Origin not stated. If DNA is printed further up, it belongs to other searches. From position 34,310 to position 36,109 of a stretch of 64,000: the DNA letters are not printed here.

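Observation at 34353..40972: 6.6-kb accessory locus between two inward-facing tRNA genes: low-GC / high-GC / low-GC mosaic of function-unknown genes, no recombinase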

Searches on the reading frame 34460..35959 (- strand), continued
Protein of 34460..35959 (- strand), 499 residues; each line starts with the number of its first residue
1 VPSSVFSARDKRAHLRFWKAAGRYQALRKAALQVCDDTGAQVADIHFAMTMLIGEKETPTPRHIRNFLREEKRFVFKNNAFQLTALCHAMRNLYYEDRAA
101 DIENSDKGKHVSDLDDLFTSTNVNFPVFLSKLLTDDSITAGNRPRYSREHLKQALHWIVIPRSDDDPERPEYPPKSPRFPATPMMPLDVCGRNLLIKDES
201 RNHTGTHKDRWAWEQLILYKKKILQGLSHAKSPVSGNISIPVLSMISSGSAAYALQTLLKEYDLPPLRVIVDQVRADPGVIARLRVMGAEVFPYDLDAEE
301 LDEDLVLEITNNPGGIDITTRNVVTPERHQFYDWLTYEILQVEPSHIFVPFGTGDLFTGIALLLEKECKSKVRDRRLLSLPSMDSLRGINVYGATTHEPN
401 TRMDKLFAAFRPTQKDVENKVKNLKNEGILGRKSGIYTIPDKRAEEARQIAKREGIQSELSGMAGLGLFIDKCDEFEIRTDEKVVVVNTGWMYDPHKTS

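Call 32: search_solved_structures(query=window:34460-35959:-, max_evalue=0.01, show_alignments=1)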
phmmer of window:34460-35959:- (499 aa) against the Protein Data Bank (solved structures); distinct sequences matched with E-value up to 0.01: 0.

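Call 35: search_solved_structures(query=A1, max_evalue=0.01, show_alignments=1)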
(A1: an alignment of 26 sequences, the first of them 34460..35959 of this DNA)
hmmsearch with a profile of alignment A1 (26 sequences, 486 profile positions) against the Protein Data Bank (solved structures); distinct sequences matched with E-value up to 0.01: 3.
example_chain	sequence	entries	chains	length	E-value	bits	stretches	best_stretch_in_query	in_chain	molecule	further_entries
6cgq_A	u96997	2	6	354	2.1e-05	26.8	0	181-220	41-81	Threonine synthase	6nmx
5b55_A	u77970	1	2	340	0.00094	21.4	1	178-211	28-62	Cysteine synthase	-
5b53_A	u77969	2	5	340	0.00094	21.4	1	178-211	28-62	Cysteine synthase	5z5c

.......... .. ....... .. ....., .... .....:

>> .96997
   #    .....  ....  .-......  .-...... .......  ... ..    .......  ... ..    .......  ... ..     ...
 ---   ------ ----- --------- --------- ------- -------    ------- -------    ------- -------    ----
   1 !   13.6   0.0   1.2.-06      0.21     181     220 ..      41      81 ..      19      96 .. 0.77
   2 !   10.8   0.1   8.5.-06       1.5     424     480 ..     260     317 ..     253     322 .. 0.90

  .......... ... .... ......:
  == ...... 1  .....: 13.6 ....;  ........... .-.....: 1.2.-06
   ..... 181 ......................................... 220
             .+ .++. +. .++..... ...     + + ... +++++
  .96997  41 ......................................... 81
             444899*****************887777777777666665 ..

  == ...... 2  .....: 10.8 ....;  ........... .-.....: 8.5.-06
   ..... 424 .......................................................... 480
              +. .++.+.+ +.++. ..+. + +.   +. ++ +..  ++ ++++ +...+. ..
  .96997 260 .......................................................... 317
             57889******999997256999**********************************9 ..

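Call 41: find_related_loci(query=A1, collection=metagenome_contigs, flank=7000)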
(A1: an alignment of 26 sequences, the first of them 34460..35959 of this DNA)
Query A1 (499 aa) in metagenome_contigs; peptide patterns used: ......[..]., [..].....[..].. (x = any residue, [..] = any of these).
307 stretches matched a pattern; 293 encode a relative of the query (tblastn E <= 1e-3); the best 80 are kept; 80 distinct loci.
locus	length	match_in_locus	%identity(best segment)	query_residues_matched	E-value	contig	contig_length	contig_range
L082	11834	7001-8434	40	6-492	5e-97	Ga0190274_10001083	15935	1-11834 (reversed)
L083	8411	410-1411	43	154-492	2e-89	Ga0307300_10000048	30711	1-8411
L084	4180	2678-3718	43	142-495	7e-86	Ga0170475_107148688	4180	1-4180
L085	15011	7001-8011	43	155-495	1e-84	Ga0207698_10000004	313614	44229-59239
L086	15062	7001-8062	43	143-493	8e-84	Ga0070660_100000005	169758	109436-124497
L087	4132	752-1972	39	95-490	4e-81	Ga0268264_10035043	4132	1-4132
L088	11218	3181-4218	44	148-499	3e-80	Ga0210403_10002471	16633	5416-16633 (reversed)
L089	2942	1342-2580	39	95-492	4e-81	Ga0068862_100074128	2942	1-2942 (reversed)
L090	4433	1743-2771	43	144-495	2e-79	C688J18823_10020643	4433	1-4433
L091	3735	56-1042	42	162-490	2e-78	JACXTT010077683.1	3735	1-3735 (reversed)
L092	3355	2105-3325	38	95-490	2e-78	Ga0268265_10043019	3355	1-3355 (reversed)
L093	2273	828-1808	43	159-495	5e-79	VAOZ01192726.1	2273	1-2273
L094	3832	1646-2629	41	152-490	7e-75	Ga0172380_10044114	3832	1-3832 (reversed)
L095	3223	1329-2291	41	159-490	1e-74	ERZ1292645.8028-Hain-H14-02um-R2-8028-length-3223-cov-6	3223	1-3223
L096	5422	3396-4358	41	159-490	9e-74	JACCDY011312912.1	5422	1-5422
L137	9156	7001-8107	36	121-490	1e-68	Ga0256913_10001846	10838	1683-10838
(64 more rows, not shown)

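Call 44: predict_structure(alignment_id=A1)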
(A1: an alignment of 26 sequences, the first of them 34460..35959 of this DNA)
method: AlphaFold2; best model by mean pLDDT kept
length: 499 residues; sequences in the alignment: 26
mean_pLDDT: 84.3   pTM: 0.72
mean pLDDT of the five models: 84.3, 84.0, 82.7, 82.7, 81.9
residues with pLDDT >= 90: 237; 70-90: 182; 50-70: 58; < 50: 22
segments of 3 or more residues with pLDDT < 50: 1-3, 129-140, 493-499
pLDDT, mean of each block of 10 residues (from residue 1): 63 89 91 88 82 78 88 79 93 76 66 90 69 41 81 86 62 59 89 92 70 89 83 72 92 90 94 88 86 94 94 90 76 83 96 91 93 86 92 95 91 91 98 98 97 92 97 95 93 46
secondary structure, 60 per line:
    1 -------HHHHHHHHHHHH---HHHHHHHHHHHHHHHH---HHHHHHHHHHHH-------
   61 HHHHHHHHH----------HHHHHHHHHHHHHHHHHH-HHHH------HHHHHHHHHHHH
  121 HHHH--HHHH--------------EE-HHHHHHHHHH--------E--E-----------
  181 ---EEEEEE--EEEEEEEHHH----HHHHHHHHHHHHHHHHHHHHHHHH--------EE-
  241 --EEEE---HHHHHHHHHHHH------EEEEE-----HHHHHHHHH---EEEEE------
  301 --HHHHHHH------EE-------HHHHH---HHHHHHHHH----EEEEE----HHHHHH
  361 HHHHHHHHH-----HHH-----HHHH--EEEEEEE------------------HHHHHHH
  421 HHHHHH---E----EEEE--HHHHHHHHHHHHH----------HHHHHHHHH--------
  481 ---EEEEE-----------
elements in order: H8-19 H23-38 H42-53 H61-69 H80-97 H99-102 H109-124 H127-130 H148-157 E184-189 E192-198 H206-229 E243-246 H250-261 E268-272 H278-286 E290-294 H303-309 H325-329 H333-341 E346-350 H355-369 H383-386 E389-395 H414-426 E435-438 H441-453 H464-472 E484-488

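Call 48: fold_search(model_id=the predicted structure, library=pdb)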
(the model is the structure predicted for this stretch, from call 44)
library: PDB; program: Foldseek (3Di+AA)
matches with E <= 10: 1744; with E <= 0.001: 342
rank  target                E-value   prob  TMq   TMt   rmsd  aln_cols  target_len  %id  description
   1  6nmx_D                1.9e-12  1.00  0.47  0.65   4.3       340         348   19  Threonine synthase from Bacillus subtilis ATCC 6633 with PLP and APPA (released 2019-03-13)
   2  6nmx_A                3.3e-12  1.00  0.47  0.65   4.3       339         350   20  Threonine synthase from Bacillus subtilis ATCC 6633 with PLP and APPA (released 2019-03-13)
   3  6nmx_B                7.9e-12  1.00  0.47  0.65   4.3       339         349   20  Threonine synthase from Bacillus subtilis ATCC 6633 with PLP and APPA (released 2019-03-13)
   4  6cgq_B                1.3e-11  1.00  0.47  0.65   4.3       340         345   19  Threonine synthase from Bacillus subtilis ATCC 6633 with PLP and PLP-Ala (released 2019-02-27)
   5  6cgq_A                2.0e-11  1.00  0.46  0.66   6.0       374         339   17  Threonine synthase from Bacillus subtilis ATCC 6633 with PLP and PLP-Ala (released 2019-02-27)
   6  8b9y_B                2.5e-11  1.00  0.42  0.64   5.4       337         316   18  Cysteine Synthase from Trypanosoma cruzi with PLP and OAS (released 2023-05-31)
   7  8b9y_D                2.6e-11  1.00  0.43  0.64   6.0       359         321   17  Cysteine Synthase from Trypanosoma cruzi with PLP and OAS (released 2023-05-31)
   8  3l6r                  7.2e-11  1.00  0.45  0.67   5.1       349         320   17  The structure of mammalian serine racemase: Evidence for conformational changes upon inhibitor binding (released 2010-01-26)
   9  5xoq_A                1.4e-10  1.00  0.44  0.67   5.9       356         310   18  Crystal structure of O-Acetylserine Sulfhydrylase with bound Transcription Factor peptide inhibitor from Planctomyces  (released 2018-05-30)
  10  1v7c_A                1.5e-10  1.00  0.46  0.62   7.2       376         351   18  Crystal structure of threonine synthase from thermus thermophilus hb8 in complex with a substrate analogue (released 2003-12-30)
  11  6zsp_BBB              1.6e-10  1.00  0.44  0.67   4.9       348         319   18  Human serine racemase bound to ATP and malonate. (released 2021-03-03)
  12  8b9y_C                1.6e-10  1.00  0.42  0.60   5.9       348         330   17  Cysteine Synthase from Trypanosoma cruzi with PLP and OAS (released 2023-05-31)
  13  2gn0_MODEL_1_B        1.7e-10  1.00  0.43  0.63   7.2       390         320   16  Crystal structure of dimeric biodegradative threonine deaminase (TdcB) from Salmonella typhimurium at 1.7 A re (released 2006-11-07)
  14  6zsp_AAA              1.8e-10  1.00  0.44  0.66   4.4       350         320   17  Human serine racemase bound to ATP and malonate. (released 2021-03-03)
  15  2d1f_A                1.8e-10  1.00  0.47  0.63   6.5       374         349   16  Structure of Mycobacterium tuberculosis threonine synthase (released 2006-09-05)
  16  8b9y_A                1.8e-10  1.00  0.40  0.60   6.5       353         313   16  Cysteine Synthase from Trypanosoma cruzi with PLP and OAS (released 2023-05-31)
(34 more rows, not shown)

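Call 63: search_dna_similar(query=window:34460-35959:-, collection=plasmids, mode=protein, max_evalue=1e-10, max_rows=25)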
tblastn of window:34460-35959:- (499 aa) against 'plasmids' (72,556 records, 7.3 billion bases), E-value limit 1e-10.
No match.

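Call 64: find_related_loci(query=A1, collection=viral_contigs, flank=7000)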
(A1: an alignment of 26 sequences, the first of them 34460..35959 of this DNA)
Query A1 (499 aa) in viral_contigs; peptide patterns used: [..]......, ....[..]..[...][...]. (x = any residue, [..] = any of these).
17 stretches matched a pattern, but none encodes a relative of the query by tblastn (E <= 1e-3).

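Call 65: search_dna_similar(query=window:34460-35959:-, collection=phages, mode=protein, max_evalue=0.000001)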
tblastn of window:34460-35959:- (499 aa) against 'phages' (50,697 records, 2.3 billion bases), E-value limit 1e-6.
No match.

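Call 66: search_protein_families(library=pfam, proteins=[P0035, P0037, P0054, P0108, P0022, P0025, P0039, P0091, P0017, P0070], max_evalue=0.01)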
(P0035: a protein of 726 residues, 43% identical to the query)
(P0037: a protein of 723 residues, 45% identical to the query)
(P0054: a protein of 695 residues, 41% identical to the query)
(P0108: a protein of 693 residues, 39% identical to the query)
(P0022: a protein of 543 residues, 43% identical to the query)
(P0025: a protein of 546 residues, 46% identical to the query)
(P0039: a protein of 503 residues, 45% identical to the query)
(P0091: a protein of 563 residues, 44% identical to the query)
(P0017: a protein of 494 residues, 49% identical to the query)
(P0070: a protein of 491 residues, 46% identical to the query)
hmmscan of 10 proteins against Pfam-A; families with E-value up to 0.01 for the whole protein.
P0035 (726 aa): 2 families
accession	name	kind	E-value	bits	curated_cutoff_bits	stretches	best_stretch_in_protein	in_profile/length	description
PF00291.31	PALP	-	4.4e-24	85.8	35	1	419-722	8-295/295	Pyridoxal-phosphate dependent enzyme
PF13676.11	TIR_2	-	7.2e-09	36.6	28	1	154-264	6-111/122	TIR domain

P0037 (723 aa): 2 families
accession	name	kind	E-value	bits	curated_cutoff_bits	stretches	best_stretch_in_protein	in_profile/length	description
PF00291.31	PALP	-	1.2e-20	74.4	35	1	416-719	8-295/295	Pyridoxal-phosphate dependent enzyme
PF13676.11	TIR_2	-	1.3e-09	39.1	28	1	145-262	1-111/122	TIR domain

P0054 (695 aa): 2 families
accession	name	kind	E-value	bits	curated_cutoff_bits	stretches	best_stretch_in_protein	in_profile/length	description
PF00291.31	PALP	-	2.2e-22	80.2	35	1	394-691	16-295/295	Pyridoxal-phosphate dependent enzyme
PF13676.11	TIR_2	-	2.8e-06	28.3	28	1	123-235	2-109/122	TIR domain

P0108 (693 aa): 1 family
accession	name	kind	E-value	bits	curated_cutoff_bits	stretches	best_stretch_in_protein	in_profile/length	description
PF00291.31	PALP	-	1.8e-19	70.6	35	1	387-683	13-295/295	Pyridoxal-phosphate dependent enzyme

P0022 (543 aa): 3 families
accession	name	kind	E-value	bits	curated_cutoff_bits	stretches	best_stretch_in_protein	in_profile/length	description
PF00291.31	PALP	-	3e-19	69.9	35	1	234-534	8-295/295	Pyridoxal-phosphate dependent enzyme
PF13676.11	TIR_2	-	4.3e-05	24.4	28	1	23-112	24-106/122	TIR domain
PF22652.1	DUF7006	-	0.0078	16.8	27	0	442-489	11-58/112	Family of unknown function (DUF7006)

P0025 (546 aa): 2 families
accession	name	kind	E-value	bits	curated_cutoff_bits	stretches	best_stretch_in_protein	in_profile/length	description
PF00291.31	PALP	-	6.5e-20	72.1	35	1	222-522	8-295/295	Pyridoxal-phosphate dependent enzyme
PF13676.11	TIR_2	-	7.8e-05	23.6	28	1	14-103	27-109/122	TIR domain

P0039 (503 aa): 1 family
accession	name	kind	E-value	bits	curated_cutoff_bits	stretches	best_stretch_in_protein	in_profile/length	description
PF00291.31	PALP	-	5.3e-21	75.6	35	1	199-496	10-295/295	Pyridoxal-phosphate dependent enzyme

P0091 (563 aa): 1 family
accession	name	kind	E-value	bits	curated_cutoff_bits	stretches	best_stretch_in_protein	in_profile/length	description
PF00291.31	PALP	-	2.4e-21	76.8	35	1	229-528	7-295/295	Pyridoxal-phosphate dependent enzyme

P0017 (494 aa): 1 family
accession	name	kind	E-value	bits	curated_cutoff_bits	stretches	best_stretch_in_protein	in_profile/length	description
PF00291.31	PALP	-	3.7e-25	89.3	35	1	189-485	20-295/295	Pyridoxal-phosphate dependent enzyme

P0070 (491 aa): 1 family
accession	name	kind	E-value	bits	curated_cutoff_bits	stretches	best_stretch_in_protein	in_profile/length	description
PF00291.31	PALP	-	1.9e-23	83.7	35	1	187-484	22-295/295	Pyridoxal-phosphate dependent enzyme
